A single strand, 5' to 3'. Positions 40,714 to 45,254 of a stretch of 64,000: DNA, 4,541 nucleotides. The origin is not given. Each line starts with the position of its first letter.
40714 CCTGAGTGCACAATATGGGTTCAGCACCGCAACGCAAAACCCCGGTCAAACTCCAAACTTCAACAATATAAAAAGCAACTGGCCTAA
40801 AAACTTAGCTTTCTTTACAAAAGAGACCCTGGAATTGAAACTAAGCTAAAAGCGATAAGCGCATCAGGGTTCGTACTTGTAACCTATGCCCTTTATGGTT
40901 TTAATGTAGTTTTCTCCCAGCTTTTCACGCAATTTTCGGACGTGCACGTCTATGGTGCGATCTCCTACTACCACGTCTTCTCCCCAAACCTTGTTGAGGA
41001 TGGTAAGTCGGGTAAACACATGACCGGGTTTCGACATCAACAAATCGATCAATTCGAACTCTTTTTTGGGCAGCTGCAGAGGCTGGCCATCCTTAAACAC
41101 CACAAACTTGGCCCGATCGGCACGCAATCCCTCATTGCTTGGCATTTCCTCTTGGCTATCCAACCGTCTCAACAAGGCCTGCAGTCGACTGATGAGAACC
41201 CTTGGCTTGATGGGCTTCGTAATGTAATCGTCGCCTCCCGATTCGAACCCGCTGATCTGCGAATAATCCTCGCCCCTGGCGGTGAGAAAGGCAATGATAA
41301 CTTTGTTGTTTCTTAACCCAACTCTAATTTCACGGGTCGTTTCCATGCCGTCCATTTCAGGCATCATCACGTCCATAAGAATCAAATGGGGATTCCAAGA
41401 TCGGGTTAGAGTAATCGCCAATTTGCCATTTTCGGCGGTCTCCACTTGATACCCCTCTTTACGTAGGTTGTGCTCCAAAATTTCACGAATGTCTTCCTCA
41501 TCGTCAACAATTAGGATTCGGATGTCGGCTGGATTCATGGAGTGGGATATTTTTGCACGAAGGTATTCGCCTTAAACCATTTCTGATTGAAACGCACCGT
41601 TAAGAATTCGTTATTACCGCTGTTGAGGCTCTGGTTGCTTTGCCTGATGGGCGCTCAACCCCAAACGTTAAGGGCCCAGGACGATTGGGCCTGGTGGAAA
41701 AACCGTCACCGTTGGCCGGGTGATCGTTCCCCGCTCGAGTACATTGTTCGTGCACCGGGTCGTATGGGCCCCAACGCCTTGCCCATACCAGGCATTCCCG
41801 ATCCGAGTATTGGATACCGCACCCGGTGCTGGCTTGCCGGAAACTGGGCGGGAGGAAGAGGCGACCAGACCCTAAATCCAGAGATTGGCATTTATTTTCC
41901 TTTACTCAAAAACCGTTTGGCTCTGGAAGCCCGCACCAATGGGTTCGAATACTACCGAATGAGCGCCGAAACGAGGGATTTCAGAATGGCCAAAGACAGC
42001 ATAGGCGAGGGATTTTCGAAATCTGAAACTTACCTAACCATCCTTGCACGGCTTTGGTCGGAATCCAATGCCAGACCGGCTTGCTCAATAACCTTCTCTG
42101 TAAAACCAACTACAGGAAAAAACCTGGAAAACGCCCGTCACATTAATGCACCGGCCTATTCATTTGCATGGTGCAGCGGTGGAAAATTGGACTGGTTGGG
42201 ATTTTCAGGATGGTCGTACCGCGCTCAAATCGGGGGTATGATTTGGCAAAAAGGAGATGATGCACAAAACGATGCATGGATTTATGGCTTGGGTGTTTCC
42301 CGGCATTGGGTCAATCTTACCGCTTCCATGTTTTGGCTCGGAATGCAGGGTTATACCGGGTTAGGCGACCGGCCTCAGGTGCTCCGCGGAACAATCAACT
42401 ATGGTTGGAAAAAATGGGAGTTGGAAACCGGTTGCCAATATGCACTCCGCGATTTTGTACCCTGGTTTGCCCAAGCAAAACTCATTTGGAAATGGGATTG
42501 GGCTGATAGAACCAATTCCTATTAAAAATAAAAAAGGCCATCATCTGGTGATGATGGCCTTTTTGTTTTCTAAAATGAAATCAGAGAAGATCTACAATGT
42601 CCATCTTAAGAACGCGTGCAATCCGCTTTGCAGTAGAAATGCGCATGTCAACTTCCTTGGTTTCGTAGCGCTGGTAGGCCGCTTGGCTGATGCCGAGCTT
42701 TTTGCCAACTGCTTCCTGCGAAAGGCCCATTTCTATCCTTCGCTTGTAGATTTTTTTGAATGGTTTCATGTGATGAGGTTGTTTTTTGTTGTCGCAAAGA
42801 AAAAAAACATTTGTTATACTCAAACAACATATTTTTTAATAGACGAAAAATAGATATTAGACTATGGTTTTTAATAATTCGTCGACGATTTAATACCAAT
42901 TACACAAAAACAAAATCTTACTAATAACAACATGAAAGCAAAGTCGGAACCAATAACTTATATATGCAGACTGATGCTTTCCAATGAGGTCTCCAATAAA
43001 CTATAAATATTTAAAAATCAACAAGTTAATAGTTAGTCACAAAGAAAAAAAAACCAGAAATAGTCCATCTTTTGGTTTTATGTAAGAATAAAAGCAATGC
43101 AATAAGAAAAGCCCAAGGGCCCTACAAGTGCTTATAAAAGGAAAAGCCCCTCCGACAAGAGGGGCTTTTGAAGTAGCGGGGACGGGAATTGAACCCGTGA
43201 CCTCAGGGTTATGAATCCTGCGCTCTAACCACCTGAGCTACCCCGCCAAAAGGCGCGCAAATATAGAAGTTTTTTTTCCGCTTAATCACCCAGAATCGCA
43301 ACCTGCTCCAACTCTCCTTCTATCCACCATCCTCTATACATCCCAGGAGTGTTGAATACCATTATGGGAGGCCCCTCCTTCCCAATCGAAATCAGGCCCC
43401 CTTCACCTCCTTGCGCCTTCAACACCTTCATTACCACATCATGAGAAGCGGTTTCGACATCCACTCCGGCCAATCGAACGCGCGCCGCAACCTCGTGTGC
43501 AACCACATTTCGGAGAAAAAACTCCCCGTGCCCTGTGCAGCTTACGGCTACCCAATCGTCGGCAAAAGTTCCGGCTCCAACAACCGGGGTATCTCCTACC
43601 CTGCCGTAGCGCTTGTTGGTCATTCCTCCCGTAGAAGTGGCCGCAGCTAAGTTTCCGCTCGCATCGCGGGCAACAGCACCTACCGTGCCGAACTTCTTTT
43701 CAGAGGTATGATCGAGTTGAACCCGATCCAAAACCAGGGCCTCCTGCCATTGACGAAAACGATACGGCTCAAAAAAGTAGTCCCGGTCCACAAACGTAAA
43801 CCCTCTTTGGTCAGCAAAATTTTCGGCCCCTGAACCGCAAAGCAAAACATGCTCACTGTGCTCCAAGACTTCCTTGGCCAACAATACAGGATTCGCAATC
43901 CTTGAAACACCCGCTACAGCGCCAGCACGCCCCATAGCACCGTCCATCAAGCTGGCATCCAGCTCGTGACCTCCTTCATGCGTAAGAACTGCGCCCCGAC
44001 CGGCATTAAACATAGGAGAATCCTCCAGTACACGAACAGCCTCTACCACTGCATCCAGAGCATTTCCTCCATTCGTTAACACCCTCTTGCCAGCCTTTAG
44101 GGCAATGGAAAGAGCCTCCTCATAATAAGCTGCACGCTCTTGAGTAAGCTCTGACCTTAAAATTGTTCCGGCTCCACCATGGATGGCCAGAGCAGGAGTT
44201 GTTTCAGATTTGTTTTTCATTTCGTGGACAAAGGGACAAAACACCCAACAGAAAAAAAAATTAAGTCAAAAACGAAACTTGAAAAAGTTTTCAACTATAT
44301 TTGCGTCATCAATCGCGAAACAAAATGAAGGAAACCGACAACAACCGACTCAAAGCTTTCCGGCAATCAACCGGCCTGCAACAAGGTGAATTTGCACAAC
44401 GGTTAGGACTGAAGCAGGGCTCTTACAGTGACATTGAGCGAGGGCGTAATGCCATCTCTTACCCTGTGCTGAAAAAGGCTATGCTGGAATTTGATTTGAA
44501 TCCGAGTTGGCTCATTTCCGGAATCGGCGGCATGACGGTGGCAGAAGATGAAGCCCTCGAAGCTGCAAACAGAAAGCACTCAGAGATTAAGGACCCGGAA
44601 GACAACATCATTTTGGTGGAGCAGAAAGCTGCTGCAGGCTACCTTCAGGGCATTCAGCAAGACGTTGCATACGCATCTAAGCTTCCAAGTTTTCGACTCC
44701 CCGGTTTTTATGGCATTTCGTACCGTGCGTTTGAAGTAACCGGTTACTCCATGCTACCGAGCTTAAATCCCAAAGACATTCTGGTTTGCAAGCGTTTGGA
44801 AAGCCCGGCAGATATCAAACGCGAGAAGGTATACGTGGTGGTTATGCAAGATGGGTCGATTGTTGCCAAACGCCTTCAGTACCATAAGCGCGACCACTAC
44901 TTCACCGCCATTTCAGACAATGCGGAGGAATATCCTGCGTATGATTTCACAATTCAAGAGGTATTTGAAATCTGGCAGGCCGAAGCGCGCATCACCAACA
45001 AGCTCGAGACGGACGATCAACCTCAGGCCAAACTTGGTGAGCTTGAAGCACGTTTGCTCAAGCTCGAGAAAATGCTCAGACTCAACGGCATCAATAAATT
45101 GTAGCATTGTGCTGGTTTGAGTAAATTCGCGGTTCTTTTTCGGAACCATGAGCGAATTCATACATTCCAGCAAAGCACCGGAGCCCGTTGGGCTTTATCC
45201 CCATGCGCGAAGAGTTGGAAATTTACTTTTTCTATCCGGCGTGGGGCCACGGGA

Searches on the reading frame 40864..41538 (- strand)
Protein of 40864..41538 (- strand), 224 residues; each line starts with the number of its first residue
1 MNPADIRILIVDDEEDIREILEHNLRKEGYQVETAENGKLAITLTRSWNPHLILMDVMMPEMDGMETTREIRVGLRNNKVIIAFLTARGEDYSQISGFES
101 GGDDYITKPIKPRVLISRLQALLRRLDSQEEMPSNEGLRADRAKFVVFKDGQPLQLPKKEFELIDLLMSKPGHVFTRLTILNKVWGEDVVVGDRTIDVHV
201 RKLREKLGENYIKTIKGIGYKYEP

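Call 81: search_protein_families(library=pfam, proteins=[window:40864-41538:-], max_evalue=0.00001)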
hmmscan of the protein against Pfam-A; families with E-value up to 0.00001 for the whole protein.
window:40864-41538:- (224 aa): 2 families
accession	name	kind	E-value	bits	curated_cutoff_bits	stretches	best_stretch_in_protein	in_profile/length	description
PF00072.30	Response_reg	-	1.2e-27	96.7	30.2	1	8-119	1-110/111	Response regulator receiver domain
PF00486.34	Trans_reg_C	-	3.5e-24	85.1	26.2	1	151-221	1-76/77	Transcriptional regulatory protein, C terminal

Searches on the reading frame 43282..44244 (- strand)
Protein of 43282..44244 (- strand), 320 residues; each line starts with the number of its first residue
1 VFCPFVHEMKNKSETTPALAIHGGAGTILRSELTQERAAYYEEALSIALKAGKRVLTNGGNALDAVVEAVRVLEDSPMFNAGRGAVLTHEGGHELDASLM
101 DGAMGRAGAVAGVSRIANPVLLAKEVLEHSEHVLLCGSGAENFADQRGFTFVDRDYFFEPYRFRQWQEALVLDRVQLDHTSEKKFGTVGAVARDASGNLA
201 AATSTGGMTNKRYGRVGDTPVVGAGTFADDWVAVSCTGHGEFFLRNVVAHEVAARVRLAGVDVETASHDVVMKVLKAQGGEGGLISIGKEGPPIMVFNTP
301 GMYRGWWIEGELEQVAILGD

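Call 81: search_protein_families(library=pfam, proteins=[window:43282-44244:-], max_evalue=0.00001)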
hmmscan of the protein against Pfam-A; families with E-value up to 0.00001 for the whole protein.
window:43282-44244:- (320 aa): 1 family
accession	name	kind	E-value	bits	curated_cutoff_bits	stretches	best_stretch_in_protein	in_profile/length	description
PF01112.23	Asparaginase_2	-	3.4e-105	352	27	1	17-317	1-308/309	Asparaginase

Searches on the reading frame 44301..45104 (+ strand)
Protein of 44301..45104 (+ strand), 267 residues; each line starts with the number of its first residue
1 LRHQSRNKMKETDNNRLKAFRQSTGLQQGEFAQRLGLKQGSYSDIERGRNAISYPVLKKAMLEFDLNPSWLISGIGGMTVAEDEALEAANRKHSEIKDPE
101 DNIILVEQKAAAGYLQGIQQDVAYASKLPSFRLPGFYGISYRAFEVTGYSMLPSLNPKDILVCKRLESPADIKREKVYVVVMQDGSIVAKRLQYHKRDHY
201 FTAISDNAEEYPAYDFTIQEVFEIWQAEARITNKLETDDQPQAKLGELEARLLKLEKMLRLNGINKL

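Call 81: search_protein_families(library=pfam, proteins=[window:44301-45104:+], max_evalue=0.00001)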
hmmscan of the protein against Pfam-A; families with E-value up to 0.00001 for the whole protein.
window:44301-45104:+ (267 aa): 4 families
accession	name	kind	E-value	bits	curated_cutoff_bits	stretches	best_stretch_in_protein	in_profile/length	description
PF01381.28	HTH_3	-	1.7e-10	41.2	23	1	17-71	1-55/55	Helix-turn-helix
PF00717.28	Peptidase_S24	-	1.1e-08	35.2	23.3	1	140-224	34-111/116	Peptidase S24-like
PF12844.13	HTH_19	-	3.1e-08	33.8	30.2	1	15-76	2-63/64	Helix-turn-helix domain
PF13560.12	HTH_31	-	4.4e-08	33.8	27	1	16-58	5-48/64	Helix-turn-helix domain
